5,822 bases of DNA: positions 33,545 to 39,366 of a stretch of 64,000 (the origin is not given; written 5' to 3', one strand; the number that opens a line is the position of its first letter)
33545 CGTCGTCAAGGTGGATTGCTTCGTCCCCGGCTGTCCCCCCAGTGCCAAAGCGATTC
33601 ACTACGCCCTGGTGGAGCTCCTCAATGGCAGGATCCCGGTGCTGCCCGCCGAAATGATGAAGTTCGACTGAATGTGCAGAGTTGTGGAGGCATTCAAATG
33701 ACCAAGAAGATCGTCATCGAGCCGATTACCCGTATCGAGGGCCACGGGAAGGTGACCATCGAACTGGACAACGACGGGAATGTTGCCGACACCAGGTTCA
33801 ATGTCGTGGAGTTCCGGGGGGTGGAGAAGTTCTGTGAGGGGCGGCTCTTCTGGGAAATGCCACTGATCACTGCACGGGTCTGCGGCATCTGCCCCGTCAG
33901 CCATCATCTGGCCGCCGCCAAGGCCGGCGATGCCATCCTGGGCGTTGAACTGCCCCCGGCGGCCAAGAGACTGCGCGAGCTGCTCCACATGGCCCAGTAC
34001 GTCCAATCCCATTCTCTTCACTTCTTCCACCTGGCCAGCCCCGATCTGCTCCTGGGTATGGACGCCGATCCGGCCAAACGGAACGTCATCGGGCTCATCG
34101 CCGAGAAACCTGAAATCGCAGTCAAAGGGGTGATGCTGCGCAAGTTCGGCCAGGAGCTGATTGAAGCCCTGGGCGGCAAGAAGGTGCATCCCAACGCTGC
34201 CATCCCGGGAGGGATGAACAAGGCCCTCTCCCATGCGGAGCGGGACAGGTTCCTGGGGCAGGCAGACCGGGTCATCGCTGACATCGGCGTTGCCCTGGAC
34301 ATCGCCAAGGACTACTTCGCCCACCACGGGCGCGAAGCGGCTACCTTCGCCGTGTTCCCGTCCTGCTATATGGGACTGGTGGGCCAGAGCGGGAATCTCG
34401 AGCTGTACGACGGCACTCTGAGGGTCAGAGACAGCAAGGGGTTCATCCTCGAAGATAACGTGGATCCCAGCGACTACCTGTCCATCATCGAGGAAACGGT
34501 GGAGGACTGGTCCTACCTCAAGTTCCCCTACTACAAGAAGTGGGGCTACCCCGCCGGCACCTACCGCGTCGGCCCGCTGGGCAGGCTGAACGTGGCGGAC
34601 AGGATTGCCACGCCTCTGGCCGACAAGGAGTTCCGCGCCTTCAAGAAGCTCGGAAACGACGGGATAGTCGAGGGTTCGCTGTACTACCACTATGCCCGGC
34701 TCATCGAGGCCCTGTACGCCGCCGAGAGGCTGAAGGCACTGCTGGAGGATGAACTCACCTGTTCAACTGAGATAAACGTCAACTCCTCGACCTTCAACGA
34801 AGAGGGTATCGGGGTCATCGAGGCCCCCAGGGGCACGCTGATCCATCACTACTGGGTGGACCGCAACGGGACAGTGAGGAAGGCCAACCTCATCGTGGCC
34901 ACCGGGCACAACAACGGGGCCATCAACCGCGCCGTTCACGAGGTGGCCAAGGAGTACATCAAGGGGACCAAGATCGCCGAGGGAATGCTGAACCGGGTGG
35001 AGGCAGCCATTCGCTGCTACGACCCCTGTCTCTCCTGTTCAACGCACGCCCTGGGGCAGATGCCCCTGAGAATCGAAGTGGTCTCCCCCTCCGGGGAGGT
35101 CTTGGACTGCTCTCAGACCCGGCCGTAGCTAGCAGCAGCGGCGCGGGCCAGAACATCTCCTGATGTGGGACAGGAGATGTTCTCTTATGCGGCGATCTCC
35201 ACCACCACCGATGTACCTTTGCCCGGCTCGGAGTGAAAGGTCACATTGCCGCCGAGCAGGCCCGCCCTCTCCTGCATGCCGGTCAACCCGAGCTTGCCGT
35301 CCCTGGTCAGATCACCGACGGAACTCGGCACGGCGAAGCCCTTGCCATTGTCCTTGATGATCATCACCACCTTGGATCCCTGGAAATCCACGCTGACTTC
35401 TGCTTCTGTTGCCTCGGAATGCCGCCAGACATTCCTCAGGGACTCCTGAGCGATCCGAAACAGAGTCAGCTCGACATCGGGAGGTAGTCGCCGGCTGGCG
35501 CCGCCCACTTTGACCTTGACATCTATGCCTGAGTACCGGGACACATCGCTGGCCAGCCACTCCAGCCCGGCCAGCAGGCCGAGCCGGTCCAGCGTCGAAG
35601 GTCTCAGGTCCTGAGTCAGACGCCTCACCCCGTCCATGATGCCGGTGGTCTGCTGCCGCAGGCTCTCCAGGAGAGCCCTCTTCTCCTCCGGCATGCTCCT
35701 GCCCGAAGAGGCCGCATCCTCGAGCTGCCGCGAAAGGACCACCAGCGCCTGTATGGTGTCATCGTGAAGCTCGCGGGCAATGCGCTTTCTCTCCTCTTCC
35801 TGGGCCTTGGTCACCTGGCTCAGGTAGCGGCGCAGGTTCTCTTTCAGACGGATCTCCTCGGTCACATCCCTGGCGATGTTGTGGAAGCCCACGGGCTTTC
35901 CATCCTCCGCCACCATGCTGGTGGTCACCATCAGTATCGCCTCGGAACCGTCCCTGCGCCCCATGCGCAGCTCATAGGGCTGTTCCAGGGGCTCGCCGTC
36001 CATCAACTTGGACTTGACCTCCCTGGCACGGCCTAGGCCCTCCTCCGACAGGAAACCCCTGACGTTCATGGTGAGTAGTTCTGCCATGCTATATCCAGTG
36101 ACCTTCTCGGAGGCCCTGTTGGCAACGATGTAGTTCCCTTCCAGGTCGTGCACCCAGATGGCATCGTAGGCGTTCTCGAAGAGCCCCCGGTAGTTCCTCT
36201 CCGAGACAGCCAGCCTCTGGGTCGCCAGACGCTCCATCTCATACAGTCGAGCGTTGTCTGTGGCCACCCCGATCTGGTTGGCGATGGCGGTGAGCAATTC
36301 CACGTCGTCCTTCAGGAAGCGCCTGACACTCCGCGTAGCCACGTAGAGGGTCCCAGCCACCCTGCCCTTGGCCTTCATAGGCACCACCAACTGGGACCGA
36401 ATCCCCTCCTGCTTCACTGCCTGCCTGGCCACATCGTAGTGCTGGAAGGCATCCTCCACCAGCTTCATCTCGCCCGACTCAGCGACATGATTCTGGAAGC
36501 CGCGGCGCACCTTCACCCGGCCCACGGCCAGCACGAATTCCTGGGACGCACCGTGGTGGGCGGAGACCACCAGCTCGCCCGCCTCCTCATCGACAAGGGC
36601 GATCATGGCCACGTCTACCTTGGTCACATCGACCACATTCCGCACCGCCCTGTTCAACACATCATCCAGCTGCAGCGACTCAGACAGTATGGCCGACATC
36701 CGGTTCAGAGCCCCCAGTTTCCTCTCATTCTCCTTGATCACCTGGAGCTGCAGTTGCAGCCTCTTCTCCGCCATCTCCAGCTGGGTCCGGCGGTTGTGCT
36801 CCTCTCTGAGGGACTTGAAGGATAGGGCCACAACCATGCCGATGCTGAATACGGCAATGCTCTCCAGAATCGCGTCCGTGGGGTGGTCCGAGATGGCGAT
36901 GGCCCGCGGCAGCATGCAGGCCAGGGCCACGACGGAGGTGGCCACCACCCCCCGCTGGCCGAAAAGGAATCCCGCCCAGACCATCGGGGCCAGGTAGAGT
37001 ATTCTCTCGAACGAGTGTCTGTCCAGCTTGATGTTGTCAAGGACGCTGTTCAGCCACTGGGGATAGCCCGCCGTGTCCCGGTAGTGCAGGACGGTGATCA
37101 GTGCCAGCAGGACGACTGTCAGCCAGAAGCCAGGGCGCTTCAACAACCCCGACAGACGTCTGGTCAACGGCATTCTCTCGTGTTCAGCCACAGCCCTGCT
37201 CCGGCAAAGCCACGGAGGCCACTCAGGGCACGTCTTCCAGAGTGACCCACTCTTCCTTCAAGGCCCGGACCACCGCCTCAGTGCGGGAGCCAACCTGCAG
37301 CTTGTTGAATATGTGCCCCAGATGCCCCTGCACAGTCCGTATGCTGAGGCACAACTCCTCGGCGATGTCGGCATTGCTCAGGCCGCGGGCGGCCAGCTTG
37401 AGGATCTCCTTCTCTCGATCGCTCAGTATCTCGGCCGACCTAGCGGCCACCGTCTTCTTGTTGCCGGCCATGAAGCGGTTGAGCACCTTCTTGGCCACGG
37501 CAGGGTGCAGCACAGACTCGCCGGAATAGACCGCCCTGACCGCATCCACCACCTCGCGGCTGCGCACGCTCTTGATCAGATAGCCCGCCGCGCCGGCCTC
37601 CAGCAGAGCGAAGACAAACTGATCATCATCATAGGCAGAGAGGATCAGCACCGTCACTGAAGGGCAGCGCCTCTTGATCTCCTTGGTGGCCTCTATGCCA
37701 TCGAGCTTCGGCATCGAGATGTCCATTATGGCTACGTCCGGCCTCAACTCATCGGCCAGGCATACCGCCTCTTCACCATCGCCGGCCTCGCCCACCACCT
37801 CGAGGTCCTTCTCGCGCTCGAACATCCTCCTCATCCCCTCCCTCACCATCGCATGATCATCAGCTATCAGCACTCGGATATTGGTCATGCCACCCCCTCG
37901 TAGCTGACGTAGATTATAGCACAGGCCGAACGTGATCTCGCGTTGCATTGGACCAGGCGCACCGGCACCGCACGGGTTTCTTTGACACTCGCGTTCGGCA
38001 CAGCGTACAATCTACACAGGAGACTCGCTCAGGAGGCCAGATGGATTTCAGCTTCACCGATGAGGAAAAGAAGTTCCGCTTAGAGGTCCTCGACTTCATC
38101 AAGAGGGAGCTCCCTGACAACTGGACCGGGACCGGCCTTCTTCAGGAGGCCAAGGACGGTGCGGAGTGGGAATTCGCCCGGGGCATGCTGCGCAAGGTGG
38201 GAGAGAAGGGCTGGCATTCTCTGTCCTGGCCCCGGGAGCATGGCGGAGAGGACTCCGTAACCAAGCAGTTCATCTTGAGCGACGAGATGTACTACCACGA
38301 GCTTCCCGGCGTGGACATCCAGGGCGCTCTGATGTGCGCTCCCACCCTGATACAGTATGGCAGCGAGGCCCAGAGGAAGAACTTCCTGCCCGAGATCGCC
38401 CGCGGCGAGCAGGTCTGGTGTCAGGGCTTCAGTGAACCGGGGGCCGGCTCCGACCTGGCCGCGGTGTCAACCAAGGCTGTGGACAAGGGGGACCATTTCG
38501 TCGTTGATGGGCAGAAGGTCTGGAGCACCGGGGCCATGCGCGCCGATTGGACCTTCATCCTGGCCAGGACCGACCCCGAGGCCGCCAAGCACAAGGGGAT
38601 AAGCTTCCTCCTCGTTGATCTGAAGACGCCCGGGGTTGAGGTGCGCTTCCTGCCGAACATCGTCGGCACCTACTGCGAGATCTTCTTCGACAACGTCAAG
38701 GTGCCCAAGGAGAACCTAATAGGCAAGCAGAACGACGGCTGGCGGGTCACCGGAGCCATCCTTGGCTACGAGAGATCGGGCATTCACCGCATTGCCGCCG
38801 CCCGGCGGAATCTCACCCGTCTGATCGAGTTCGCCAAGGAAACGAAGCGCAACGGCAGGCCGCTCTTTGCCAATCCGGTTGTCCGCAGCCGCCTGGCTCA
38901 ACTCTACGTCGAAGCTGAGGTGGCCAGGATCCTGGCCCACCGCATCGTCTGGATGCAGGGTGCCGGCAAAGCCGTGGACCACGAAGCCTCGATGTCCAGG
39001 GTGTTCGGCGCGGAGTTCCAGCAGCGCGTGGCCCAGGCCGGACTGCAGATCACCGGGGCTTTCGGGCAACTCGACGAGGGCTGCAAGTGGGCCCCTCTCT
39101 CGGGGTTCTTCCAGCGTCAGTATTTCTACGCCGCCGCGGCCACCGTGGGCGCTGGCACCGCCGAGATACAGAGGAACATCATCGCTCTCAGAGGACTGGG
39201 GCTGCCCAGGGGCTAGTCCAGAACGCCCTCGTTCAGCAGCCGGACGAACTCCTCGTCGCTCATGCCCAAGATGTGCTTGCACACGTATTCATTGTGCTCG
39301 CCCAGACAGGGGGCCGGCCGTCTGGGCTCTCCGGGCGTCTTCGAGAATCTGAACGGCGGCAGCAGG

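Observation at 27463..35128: Group-3d Hox hydrogenase whose diaphorase subunit HoxF is fused to a GltD-like NADPH-type domain; no maturation endopeptidase adjacent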

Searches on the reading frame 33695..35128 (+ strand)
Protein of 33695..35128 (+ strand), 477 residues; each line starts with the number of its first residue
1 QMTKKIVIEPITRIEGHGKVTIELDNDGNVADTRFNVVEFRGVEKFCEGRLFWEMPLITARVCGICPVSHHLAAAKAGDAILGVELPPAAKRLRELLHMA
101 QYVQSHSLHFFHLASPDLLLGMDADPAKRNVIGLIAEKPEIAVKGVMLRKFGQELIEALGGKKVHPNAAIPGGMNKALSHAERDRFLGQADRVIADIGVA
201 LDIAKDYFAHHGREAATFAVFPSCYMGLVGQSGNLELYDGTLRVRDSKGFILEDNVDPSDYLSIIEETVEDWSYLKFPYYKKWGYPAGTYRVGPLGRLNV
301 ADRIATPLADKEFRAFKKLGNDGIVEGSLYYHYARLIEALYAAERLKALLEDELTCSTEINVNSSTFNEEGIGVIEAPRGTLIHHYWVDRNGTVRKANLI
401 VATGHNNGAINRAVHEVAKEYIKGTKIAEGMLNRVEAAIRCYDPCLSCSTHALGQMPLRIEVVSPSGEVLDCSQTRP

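Call 8: search_protein_families(library=pfam, proteins=[window:33695-35128:+], max_evalue=0.01)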
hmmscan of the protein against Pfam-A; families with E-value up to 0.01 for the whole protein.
window:33695-35128:+ (477 aa): 1 family
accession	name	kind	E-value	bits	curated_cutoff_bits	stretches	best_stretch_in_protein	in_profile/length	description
PF00374.24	NiFeSe_Hases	-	3.7e-34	119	25.8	2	41-119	1-79/508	Nickel-dependent hydrogenase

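Call 12: search_solved_structures(query=window:33695-35128:+, max_evalue=1e-10)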
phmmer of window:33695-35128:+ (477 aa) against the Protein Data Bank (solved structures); distinct sequences matched with E-value up to 1e-10: 68 (the best 60 are shown).
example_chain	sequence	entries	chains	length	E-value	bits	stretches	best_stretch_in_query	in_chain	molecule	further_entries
7t2r_D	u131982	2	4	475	1.1e-182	611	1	5-470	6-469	NiFe hydrogenase large subunit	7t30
5xf9_D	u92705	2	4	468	2.7e-143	481.1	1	3-451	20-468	NAD-reducing hydrogenase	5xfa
5odc_F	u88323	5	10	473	7.9e-123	413.6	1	5-456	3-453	Methyl-viologen reducing hydrogenase subunit A | Methyl-viologen reducing hydrogenase, subunit A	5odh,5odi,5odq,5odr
9sw2_F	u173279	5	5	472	2.1e-115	389.2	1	5-468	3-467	F420-non-reducing hydrogenase subunit A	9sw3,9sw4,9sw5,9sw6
9sfi_g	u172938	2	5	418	4.8e-108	364.9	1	5-419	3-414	Coenzyme F420-reducing hydrogenase, alpha subunit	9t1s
5jsu_B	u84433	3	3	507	1.4e-33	119.3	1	6-176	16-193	Periplasmic [NiFeSe] hydrogenase, large subunit, selenocysteine-containing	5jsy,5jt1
3zfs_A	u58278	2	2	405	4.5e-33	117.7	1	2-189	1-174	F420-REDUCING HYDROGENASE, SUBUNIT ALPHA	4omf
6qgt_A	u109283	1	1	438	1.1e-32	116.4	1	2-188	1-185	F420-reducing hydrogenase, subunit alpha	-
4ci0_A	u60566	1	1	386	2.3e-32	115.3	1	2-189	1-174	F420-REDUCING HYDROGENASE, SUBUNIT ALPHA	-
6qgr_A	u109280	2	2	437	4.2e-32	114.5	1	3-188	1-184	Coenzyme F420 hydrogenase subunit alpha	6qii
5jsh_B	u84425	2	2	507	4.5e-32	114.4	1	6-176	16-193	Periplasmic [NiFeSe] hydrogenase, large subunit, selenocysteine-containing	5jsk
6z8m_B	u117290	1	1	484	2.1e-31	112.2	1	6-176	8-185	Periplasmic [NiFeSe] hydrogenase, large subunit, selenocysteine-containing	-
6ruc_B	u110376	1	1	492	2.2e-31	112.1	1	6-176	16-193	Periplasmic [NiFeSe] hydrogenase, large subunit, selenocysteine-containing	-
6rtp_B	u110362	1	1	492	3e-31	111.7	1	6-176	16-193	Periplasmic [NiFeSe] hydrogenase, large subunit, selenocysteine-containing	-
6z8o_B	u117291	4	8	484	5.4e-31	110.8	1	6-176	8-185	Periplasmic [NiFeSe] hydrogenase, large subunit, selenocysteine-containing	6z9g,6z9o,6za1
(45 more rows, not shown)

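Call 70: search_protein_families(library=ncbifam, proteins=[window:33695-35128:+], max_evalue=0.001)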
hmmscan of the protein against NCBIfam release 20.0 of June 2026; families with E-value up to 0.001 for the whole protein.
window:33695-35128:+ (477 aa): 11 families
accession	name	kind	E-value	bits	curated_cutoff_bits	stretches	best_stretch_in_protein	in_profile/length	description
NF041785.2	VhuA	equivalog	1e-126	422.9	800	1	4-423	2-418/418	F420-non-reducing hydrogenase Vhu subunit A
NF040828.1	sulfhyd_ShyA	equivalog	2.2e-59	201.4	700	2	258-452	226-412/415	NAD(P)-dependent hydrogenase/sulfhydrogenase 2 subunit alpha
NF033181.1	NiFeSe_hydrog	equivalog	2.9e-52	178.2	600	2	4-141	2-138/507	nickel-dependent hydrogenase large subunit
TIGR03295.1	frhA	equivalog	4.8e-50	170.7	392.5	2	2-190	1-178/412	coenzyme F420 hydrogenase subunit alpha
NF045518.1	H2_NiFeSe_large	exception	3.3e-48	164.7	780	2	5-192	3-197/485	NiFeSe hydrogenase large subunit HysA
NF040832.1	sulfhyd_HydA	equivalog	1.6e-33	116.4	880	1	6-452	5-423/426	NADPH-dependent hydrogenase/sulfhydrogenase 1 subunit alpha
NF007778.0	PRK10467.1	equivalog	7.1e-27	93.9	969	2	2-128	1-129/567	hydrogenase 2 large subunit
NF007550.0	PRK10170.1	equivalog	2e-24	85.9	1101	2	3-127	16-143/597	Ni/Fe-hydrogenase large subunit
NF004739.1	PRK06075.1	equivalog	5.1e-07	28.8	360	1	17-181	13-160/384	NADH-quinone oxidoreductase subunit D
NF041786.2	VhuU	equivalog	5.3e-07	29.4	70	1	428-455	4-31/45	F420-non-reducing hydrogenase selenoprotein subunit VhuU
TIGR01962.1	NuoD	equivalog_domain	3.4e-06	26.2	459.35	1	17-109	15-109/386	NADH dehydrogenase (quinone) subunit D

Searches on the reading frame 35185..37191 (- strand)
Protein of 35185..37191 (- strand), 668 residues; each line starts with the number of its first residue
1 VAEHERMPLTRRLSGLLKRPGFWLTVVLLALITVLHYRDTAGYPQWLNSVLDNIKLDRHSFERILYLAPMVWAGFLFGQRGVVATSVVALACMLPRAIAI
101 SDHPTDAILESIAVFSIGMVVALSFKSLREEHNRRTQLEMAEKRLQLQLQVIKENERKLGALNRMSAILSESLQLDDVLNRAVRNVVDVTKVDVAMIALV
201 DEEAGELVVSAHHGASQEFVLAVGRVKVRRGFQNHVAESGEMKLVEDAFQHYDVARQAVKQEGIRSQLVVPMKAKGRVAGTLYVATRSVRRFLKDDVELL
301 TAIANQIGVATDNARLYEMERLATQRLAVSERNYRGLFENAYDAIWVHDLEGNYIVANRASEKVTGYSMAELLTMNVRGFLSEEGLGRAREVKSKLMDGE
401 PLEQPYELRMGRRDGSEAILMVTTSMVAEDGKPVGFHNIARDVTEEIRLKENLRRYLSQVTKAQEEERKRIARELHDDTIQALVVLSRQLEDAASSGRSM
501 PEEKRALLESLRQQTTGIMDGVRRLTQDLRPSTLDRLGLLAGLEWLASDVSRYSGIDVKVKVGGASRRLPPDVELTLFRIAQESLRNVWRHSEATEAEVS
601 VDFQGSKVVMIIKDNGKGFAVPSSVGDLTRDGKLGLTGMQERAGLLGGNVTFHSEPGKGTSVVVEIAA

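Call 8: search_protein_families(library=pfam, proteins=[window:35185-37191:-], max_evalue=0.01)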
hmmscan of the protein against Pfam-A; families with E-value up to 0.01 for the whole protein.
window:35185-37191:- (668 aa): 10 families
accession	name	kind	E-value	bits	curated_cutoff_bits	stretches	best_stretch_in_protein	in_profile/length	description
PF13185.12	GAF_2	-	5.1e-18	66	28.6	1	173-310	2-134/136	GAF domain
PF01590.32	GAF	-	5e-16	59.9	22.4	1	175-310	2-132/133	GAF domain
PF07730.19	HisKA_3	-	8.1e-13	49.2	24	1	467-534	1-68/68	Histidine kinase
PF02518.31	HATPase_c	-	3e-11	44.2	26.4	1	574-666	3-107/111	Histidine kinase-, DNA gyrase B-, and HSP90-like ATPase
PF13492.12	GAF_3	-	1.6e-09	38.7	27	1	175-312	2-128/129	GAF domain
PF13426.13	PAS_9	-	3e-08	34.3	27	1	343-445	2-103/103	PAS domain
PF08448.16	PAS_4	-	5.4e-07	30.3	23.1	1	338-446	1-108/110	PAS fold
PF00989.32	PAS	-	9.2e-07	29.3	22.6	1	333-443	2-113/113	PAS fold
PF13188.13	PAS_8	-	8.3e-06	26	21.8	1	334-374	3-43/65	PAS domain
PF08447.18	PAS_3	-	0.0003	21.4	25.6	1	355-437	2-86/89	PAS fold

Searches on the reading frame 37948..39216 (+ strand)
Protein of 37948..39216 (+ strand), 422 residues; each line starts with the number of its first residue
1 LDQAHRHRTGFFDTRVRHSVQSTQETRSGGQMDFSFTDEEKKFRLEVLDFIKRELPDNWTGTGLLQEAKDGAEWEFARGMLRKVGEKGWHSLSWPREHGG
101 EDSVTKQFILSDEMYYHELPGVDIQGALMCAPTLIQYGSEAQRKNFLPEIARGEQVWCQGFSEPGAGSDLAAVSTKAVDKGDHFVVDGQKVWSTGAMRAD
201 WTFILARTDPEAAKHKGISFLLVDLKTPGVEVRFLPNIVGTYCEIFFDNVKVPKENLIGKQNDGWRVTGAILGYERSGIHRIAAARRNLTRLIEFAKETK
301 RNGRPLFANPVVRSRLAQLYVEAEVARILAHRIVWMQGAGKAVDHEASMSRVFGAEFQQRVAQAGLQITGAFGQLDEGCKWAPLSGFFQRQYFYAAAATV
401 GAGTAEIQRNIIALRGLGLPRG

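Call 10: search_protein_families(library=pfam, proteins=[window:37948-39216:+], max_evalue=0.0001)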
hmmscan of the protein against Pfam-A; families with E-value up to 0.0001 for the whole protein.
window:37948-39216:+ (422 aa): 3 families
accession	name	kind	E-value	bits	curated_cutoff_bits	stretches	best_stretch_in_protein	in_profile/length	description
PF00441.29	Acyl-CoA_dh_1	-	6.7e-28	98.2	22.4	1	262-415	1-148/150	Acyl-CoA dehydrogenase, C-terminal domain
PF02770.24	Acyl-CoA_dh_M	-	5.1e-20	71.9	33.3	1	158-250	1-97/97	Acyl-CoA dehydrogenase, middle domain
PF02771.21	Acyl-CoA_dh_N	-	8.3e-15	55.6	22.9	1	37-154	1-113/113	Acyl-CoA dehydrogenase, N-terminal domain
